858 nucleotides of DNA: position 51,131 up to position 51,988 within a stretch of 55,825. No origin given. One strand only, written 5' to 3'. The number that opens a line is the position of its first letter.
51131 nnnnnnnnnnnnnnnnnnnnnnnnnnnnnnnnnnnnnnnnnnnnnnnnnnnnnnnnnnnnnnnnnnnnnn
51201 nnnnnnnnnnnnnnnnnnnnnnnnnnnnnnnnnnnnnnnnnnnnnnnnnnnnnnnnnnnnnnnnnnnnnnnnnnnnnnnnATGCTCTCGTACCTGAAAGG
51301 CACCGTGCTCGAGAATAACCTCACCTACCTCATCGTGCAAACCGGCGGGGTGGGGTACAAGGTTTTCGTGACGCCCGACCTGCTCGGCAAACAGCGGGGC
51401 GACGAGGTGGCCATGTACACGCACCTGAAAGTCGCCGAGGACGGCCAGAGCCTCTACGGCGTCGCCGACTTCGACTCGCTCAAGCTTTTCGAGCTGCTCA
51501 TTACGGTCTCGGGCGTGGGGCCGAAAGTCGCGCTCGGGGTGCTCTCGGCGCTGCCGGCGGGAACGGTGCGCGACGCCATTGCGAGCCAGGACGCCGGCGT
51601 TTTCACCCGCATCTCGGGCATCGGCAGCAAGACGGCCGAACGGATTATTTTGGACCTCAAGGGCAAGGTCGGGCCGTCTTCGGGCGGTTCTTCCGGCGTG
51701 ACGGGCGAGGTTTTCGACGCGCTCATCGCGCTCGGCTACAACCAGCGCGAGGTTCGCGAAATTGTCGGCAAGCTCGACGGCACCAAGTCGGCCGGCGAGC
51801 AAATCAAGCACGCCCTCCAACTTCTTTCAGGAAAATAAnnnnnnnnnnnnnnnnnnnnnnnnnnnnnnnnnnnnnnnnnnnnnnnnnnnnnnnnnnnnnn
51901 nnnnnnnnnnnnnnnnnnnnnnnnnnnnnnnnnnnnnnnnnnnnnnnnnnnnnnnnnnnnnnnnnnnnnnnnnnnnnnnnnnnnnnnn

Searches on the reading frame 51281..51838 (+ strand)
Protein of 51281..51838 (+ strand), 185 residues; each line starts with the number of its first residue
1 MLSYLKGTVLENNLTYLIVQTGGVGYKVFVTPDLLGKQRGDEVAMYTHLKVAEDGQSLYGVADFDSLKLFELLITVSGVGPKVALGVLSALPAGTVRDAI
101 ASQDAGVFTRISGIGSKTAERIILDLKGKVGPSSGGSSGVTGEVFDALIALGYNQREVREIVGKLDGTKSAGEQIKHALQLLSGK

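Call 11: find_encoding_contigs(protein=window:51281-51838:+, flank=10000, max_places=10)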
Protein window:51281-51838:+ (185 aa): no gene with exactly this product is on record in the collection.

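Call 18: find_homologous_proteins(query=window:51281-51835:+, max_evalue=1e-20)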
Query window:51281-51835:+ (185 aa): 3306 proteins with E <= 1e-20 among 4610 candidates; the best 120 are listed.
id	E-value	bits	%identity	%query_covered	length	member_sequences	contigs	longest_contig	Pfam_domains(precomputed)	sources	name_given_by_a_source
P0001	4.5e-109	380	100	99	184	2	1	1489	PF07499.20,PF14520.13,PF01330.28,PF00633.30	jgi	jgi:Holliday junction DNA helicase RuvA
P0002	3.1e-79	283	74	99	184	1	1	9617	PF07499.20,PF14520.13,PF01330.28,PF00633.30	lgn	-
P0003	3.3e-76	273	72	99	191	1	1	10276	PF07499.20,PF14520.13,PF01330.28,PF00633.30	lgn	-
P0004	9.3e-70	252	63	100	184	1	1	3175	PF07499.20,PF14520.13,PF01330.28,PF00633.30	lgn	-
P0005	1.1e-69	252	64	100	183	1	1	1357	PF07499.20,PF14520.13,PF01330.28,PF00633.30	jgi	jgi:Holliday junction DNA helicase RuvA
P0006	1.7e-69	251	63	100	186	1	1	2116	PF07499.20,PF14520.13,PF01330.28,PF00633.30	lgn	-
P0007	2.0e-69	251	65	100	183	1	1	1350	PF07499.20,PF14520.13,PF01330.28,PF00633.30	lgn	-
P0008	2.9e-69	251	65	99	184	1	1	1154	PF07499.20,PF14520.13,PF01330.28,PF00633.30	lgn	-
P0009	3.0e-69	250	63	98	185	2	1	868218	PF07499.20,PF14520.13,PF01330.28,PF00633.30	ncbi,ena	-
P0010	3.2e-69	250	68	100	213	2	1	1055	PF07499.20,PF14520.13,PF01330.28,PF00633.30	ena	-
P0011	6.2e-69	249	65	100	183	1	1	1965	PF07499.20,PF14520.13,PF01330.28,PF00633.30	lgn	-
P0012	7.7e-69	249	66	91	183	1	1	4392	PF07499.20,PF14520.13,PF01330.28,PF00633.30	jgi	jgi:Holliday junction DNA helicase RuvA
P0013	1.1e-68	249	66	91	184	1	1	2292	PF07499.20,PF14520.13,PF01330.28,PF00633.30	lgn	-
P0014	1.2e-68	249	62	92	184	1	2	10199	PF07499.20,PF14520.13,PF01330.28,PF00633.30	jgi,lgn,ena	jgi:Holliday junction DNA helicase RuvA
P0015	1.3e-68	248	64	91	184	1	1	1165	PF07499.20,PF14520.13,PF01330.28,PF00633.30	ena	-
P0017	1.8e-68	248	63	91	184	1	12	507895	PF07499.20,PF14520.13,PF01330.28,PF00633.30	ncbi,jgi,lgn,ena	-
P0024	7.4e-68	246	64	98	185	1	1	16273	PF07499.20,PF14520.13,PF01330.28,PF00633.30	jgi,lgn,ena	-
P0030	2.8e-67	244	64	99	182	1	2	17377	PF07499.20,PF14520.13,PF01330.28,PF00633.30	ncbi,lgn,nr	ncbi:MAG TPA: Holliday junction branch migration protein RuvA [Patescibacteria group bacterium]|nr:H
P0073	3.6e-65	237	62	98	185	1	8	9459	PF07499.20,PF14520.13,PF01330.28,PF00633.30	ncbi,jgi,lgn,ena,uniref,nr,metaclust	ncbi:MAG: Holliday junction branch migration protein RuvA [Candidatus Doudnabacteria bacterium CG10_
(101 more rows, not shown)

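Call 19: find_encoding_contigs(protein=P0002, flank=4000, max_places=3)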
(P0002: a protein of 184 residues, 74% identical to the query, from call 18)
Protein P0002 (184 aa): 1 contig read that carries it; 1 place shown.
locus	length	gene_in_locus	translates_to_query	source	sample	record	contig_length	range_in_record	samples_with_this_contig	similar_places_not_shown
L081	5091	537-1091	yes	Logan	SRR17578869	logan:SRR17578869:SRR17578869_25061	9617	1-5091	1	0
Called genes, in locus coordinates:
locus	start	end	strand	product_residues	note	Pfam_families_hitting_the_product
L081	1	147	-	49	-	?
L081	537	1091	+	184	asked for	PF01330:RuvA_N, PF00633:HHH (faint), PF14520:HHH_5, PF07499:RuvA_C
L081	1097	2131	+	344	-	PF02388:FemAB (weak), PF13480:Acetyltransf_6, PF02388:FemAB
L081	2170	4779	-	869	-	PF13191:AAA_16 (faint), PF00158:Sigma54_activat (faint), PF20030:bpMoxR (faint), PF00004:AAA (weak), PF00004:AAA (weak), PF07724:AAA_2, PF07728:AAA_5, PF10431:ClpB_D2-small, +4 more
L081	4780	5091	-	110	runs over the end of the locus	-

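Call 20: find_encoding_contigs(protein=P0003, flank=4000, max_places=3)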
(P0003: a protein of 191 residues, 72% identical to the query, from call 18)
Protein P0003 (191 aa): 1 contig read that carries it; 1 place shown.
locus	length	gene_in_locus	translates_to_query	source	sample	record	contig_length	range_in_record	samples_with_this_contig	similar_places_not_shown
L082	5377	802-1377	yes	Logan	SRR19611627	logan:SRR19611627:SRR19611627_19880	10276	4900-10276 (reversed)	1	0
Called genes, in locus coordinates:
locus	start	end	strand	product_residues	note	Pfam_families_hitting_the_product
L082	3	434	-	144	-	?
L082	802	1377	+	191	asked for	PF01330:RuvA_N, PF00633:HHH (faint), PF14520:HHH_5, PF07499:RuvA_C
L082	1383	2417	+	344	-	PF02388:FemAB (weak), PF13480:Acetyltransf_6, PF02388:FemAB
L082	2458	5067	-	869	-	PF13191:AAA_16 (faint), PF00158:Sigma54_activat (faint), PF20030:bpMoxR (faint), PF00004:AAA (weak), PF00004:AAA (weak), PF07724:AAA_2, PF07728:AAA_5, PF10431:ClpB_D2-small, +3 more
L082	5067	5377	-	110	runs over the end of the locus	-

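Call 21: find_encoding_contigs(protein=P0001, flank=4000, max_places=3)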
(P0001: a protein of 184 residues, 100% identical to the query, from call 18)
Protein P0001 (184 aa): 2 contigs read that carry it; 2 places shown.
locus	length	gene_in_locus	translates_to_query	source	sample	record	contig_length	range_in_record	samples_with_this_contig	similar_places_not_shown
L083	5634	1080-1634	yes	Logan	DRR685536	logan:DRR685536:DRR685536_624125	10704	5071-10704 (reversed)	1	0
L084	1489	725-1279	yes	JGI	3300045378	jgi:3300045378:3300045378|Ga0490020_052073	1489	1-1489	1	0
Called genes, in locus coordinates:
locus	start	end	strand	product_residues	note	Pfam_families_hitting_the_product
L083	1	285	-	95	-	?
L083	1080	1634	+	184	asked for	PF01330:RuvA_N, PF00633:HHH (faint), PF14520:HHH_5, PF07499:RuvA_C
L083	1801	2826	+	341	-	PF13480:Acetyltransf_6, PF02388:FemAB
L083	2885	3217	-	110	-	-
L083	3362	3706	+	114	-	-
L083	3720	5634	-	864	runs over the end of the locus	PF13191:AAA_16 (faint), PF20720:nSTAND3 (faint), PF00004:AAA (faint), PF07724:AAA_2, PF07728:AAA_5, PF10431:ClpB_D2-small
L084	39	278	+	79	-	-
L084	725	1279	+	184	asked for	PF01330:RuvA_N, PF00633:HHH (faint), PF14520:HHH_5, PF07499:RuvA_C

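Call 32: find_related_loci(query=window:51281-51835:+, collection=metagenome_contigs, flank=2500)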
Query window:51281-51835:+ (185 aa) in metagenome_contigs; peptide patterns used: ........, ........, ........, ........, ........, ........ (x = any residue, [..] = any of these).
507 stretches matched a pattern; 2 encode a relative of the query (tblastn E <= 1e-3); 2 distinct loci.
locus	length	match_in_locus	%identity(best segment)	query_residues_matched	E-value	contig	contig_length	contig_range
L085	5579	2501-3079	35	1-185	2e-28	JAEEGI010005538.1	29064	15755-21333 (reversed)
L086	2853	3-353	32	58-163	9e-12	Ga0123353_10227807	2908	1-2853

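Call 34: find_encoding_contigs(protein=P0012, flank=3000, max_places=4)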
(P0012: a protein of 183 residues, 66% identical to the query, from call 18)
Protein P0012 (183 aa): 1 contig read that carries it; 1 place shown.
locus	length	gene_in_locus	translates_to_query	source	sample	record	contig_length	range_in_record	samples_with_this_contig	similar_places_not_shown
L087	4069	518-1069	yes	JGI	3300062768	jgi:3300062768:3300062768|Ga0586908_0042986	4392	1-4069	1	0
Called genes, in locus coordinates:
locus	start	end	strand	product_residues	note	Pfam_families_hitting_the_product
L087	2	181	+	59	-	?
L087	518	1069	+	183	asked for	PF01330:RuvA_N, PF00633:HHH (faint), PF14520:HHH_5, PF07499:RuvA_C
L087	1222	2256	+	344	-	PF02388:FemAB, PF13480:Acetyltransf_6, PF02388:FemAB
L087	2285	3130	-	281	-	PF02861:Clp_N (faint)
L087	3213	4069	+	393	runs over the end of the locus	?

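Call 35: find_encoding_contigs(protein=P0024, flank=3000, max_places=4)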
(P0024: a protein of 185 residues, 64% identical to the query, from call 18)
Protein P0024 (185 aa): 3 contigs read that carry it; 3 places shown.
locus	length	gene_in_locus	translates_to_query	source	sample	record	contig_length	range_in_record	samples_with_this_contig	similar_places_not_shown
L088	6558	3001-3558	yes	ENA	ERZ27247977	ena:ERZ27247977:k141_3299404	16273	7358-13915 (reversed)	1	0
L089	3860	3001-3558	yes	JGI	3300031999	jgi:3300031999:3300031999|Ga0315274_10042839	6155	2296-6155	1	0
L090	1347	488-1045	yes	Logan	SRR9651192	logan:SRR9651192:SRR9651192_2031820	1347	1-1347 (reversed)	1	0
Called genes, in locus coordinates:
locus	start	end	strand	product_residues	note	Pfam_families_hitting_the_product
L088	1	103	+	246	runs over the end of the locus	PF01978:TrmB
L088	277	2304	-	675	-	PF00270:DEAD (faint), PF04851:ResIII, PF13604:AAA_30 (faint), PF17757:UvrB_inter, PF27431:UvrB_3rd, PF00271:Helicase_C, PF12344:UvrB, PF02151:UVR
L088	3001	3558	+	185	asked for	PF01330:RuvA_N, PF00633:HHH (faint), PF14520:HHH_5, PF07499:RuvA_C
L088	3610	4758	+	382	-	PF02388:FemAB, PF13480:Acetyltransf_6 (weak), PF02388:FemAB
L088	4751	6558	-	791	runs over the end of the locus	PF13191:AAA_16 (faint), PF13401:AAA_22 (faint), PF20720:nSTAND3 (faint), PF00004:AAA (faint), PF17871:AAA_lid_9 (weak), PF07724:AAA_2, PF07728:AAA_5 (weak), PF10431:ClpB_D2-small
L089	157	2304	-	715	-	PF00270:DEAD (faint), PF04851:ResIII, PF13604:AAA_30 (faint), PF17757:UvrB_inter, PF27431:UvrB_3rd, PF00271:Helicase_C, PF12344:UvrB, PF02151:UVR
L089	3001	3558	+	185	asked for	PF01330:RuvA_N, PF00633:HHH (faint), PF14520:HHH_5, PF07499:RuvA_C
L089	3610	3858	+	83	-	?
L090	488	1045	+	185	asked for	PF01330:RuvA_N, PF00633:HHH (faint), PF14520:HHH_5, PF07499:RuvA_C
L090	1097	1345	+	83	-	?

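Call 36: find_encoding_contigs(protein=P0030, flank=3000, max_places=4)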
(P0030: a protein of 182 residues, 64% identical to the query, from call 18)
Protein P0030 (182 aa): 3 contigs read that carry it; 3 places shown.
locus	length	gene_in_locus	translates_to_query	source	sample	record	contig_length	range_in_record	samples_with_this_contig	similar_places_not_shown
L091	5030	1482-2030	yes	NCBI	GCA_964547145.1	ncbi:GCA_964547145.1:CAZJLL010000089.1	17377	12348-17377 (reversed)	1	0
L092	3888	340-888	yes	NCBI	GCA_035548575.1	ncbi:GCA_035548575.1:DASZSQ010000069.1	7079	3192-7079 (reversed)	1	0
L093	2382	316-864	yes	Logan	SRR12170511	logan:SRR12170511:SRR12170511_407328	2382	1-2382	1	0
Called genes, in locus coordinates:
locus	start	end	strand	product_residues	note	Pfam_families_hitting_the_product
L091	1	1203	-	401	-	?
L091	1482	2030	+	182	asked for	PF01330:RuvA_N, PF00633:HHH (faint), PF14520:HHH_5, PF07499:RuvA_C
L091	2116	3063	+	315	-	PF02388:FemAB, PF13480:Acetyltransf_6, PF02388:FemAB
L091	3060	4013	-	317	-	-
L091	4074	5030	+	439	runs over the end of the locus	PF08245:Mur_ligase_M, PF02875:Mur_ligase_C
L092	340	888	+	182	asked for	PF01330:RuvA_N, PF00633:HHH (faint), PF14520:HHH_5, PF07499:RuvA_C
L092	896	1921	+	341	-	PF02388:FemAB, PF13480:Acetyltransf_6, PF02388:FemAB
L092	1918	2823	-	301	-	-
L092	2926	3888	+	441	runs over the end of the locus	PF08245:Mur_ligase_M, PF02875:Mur_ligase_C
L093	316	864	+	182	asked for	PF01330:RuvA_N, PF00633:HHH (faint), PF14520:HHH_5, PF07499:RuvA_C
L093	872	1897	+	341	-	PF02388:FemAB, PF13480:Acetyltransf_6, PF02388:FemAB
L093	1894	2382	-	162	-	?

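Call 54: find_encoding_contigs(protein=P0017, flank=2500, max_places=4)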
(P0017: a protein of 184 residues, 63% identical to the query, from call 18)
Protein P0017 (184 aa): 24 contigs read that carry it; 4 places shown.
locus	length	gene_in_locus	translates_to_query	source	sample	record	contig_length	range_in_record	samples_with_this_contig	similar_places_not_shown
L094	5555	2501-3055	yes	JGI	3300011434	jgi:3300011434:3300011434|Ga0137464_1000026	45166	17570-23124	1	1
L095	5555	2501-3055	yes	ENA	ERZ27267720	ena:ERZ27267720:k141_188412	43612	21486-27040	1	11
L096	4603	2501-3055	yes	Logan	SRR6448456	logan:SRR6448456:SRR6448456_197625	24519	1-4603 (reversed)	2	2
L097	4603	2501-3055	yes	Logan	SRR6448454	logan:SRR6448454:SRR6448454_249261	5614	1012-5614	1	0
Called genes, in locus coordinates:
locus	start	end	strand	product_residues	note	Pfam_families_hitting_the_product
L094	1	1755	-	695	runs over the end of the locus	PF00270:DEAD (faint), PF04851:ResIII, PF17757:UvrB_inter, PF27431:UvrB_3rd, PF00271:Helicase_C, PF12344:UvrB, PF02151:UVR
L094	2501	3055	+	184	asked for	PF01330:RuvA_N, PF00633:HHH (faint), PF14520:HHH_5, PF07499:RuvA_C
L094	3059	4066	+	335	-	-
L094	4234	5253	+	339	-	PF02388:FemAB, PF13480:Acetyltransf_6 (weak), PF02388:FemAB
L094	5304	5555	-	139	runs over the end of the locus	-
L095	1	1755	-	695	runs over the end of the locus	PF00270:DEAD (faint), PF04851:ResIII, PF17757:UvrB_inter, PF27431:UvrB_3rd, PF00271:Helicase_C, PF12344:UvrB, PF02151:UVR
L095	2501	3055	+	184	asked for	PF01330:RuvA_N, PF00633:HHH (faint), PF14520:HHH_5, PF07499:RuvA_C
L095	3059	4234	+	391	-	-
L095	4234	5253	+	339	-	PF02388:FemAB, PF13480:Acetyltransf_6 (weak), PF02388:FemAB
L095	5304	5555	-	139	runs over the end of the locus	-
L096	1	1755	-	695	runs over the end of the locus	PF00270:DEAD (faint), PF04851:ResIII, PF17757:UvrB_inter, PF27431:UvrB_3rd, PF00271:Helicase_C, PF12344:UvrB, PF02151:UVR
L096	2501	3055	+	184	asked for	PF01330:RuvA_N, PF00633:HHH (faint), PF14520:HHH_5, PF07499:RuvA_C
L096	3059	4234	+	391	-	-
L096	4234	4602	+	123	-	?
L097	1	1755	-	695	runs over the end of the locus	PF00270:DEAD (faint), PF04851:ResIII, PF17757:UvrB_inter, PF27431:UvrB_3rd, PF00271:Helicase_C, PF12344:UvrB, PF02151:UVR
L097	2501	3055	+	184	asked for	PF01330:RuvA_N, PF00633:HHH (faint), PF14520:HHH_5, PF07499:RuvA_C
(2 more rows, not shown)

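Call 55: find_encoding_contigs(protein=P0009, flank=2500, max_places=3)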
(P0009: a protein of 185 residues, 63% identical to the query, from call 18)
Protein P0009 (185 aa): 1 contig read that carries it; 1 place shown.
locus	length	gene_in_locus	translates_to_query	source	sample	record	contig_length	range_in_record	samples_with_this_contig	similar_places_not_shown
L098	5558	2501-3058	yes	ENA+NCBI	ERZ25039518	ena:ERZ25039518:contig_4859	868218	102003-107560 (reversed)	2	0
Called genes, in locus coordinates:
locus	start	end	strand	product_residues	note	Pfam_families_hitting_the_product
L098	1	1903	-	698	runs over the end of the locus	PF04851:ResIII, PF17757:UvrB_inter, PF27431:UvrB_3rd, PF00271:Helicase_C, PF12344:UvrB, PF02151:UVR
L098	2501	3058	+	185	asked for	PF01330:RuvA_N, PF00633:HHH (faint), PF14520:HHH_5, PF07499:RuvA_C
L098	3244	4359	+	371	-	PF02388:FemAB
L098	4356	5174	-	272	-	-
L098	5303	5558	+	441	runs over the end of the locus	PF08245:Mur_ligase_M, PF02875:Mur_ligase_C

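Call 56: find_encoding_contigs(protein=P0073, flank=2500, max_places=4)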
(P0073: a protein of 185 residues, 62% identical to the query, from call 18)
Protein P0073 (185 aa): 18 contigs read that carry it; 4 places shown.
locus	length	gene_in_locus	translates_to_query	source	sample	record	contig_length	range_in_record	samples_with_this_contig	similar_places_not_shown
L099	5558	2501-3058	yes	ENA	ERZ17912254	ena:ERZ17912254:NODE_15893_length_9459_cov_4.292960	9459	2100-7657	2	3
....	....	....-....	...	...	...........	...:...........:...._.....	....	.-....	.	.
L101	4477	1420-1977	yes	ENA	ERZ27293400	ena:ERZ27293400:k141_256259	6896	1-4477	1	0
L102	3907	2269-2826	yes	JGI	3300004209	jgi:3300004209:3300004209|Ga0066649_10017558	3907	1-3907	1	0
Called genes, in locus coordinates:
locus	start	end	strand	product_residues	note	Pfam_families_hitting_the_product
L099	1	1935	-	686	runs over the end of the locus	PF00270:DEAD (faint), PF04851:ResIII, PF13604:AAA_30 (faint), PF17757:UvrB_inter, PF27431:UvrB_3rd, PF00271:Helicase_C, PF12344:UvrB, PF02151:UVR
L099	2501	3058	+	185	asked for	PF01330:RuvA_N, PF00633:HHH (faint), PF14520:HHH_5, PF07499:RuvA_C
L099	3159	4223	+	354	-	PF02388:FemAB, PF13480:Acetyltransf_6 (weak), PF02388:FemAB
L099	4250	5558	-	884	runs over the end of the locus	PF20030:bpMoxR (faint), PF00004:AAA (weak), PF12775:AAA_7 (faint), PF13191:AAA_16 (faint), PF00004:AAA (weak), PF07724:AAA_2, PF07728:AAA_5, PF10431:ClpB_D2-small, +2 more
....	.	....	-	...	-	?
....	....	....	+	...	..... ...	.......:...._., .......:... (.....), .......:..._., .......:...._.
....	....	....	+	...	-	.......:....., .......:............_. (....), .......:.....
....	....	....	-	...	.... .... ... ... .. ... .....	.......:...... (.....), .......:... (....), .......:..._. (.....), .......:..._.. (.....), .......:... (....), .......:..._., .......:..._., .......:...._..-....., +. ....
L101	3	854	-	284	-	?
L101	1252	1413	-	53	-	-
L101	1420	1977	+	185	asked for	PF01330:RuvA_N, PF00633:HHH (faint), PF14520:HHH_5, PF07499:RuvA_C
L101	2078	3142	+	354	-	PF02388:FemAB, PF13480:Acetyltransf_6 (weak), PF02388:FemAB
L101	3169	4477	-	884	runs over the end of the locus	PF20030:bpMoxR (faint), PF00004:AAA (weak), PF12775:AAA_7 (faint), PF13191:AAA_16 (faint), PF00004:AAA (weak), PF07724:AAA_2, PF07728:AAA_5, PF10431:ClpB_D2-small, +2 more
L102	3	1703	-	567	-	?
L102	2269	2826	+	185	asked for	PF01330:RuvA_N, PF00633:HHH (faint), PF14520:HHH_5, PF07499:RuvA_C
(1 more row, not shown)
